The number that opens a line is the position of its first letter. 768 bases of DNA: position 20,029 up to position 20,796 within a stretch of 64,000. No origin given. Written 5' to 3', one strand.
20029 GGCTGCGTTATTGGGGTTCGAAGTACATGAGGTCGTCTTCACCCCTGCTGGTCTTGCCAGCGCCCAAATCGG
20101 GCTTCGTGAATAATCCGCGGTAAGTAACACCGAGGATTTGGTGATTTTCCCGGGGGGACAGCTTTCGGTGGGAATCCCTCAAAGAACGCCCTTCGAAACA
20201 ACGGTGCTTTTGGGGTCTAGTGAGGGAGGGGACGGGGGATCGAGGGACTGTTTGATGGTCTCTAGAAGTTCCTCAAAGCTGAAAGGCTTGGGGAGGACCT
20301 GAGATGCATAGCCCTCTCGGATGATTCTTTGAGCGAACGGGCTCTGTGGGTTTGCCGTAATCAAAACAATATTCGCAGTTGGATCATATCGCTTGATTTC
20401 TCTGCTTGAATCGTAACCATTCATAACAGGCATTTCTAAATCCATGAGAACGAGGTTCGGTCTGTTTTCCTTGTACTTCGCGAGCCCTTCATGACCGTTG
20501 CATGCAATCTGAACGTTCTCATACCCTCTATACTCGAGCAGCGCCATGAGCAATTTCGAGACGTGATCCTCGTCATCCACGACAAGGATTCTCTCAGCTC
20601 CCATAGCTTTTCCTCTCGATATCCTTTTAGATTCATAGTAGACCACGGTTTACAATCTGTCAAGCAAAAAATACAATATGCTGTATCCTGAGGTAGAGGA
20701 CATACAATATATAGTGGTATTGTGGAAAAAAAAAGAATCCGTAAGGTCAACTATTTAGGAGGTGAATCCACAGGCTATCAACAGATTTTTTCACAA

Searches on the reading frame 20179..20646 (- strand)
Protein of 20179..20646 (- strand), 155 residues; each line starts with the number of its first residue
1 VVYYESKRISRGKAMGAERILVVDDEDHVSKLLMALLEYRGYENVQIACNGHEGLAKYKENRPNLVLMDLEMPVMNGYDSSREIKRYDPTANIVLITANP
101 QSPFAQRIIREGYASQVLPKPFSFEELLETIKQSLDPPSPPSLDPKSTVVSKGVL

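Call 39: search_protein_families(library=pfam, proteins=[window:20179-20646:-], max_evalue=0.0001)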
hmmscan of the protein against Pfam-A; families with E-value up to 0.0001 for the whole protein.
window:20179-20646:- (155 aa): 1 family
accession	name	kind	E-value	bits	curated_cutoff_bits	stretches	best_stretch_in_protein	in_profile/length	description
PF00072.30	Response_reg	-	1.6e-26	93.1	30.2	1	20-132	1-111/111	Response regulator receiver domain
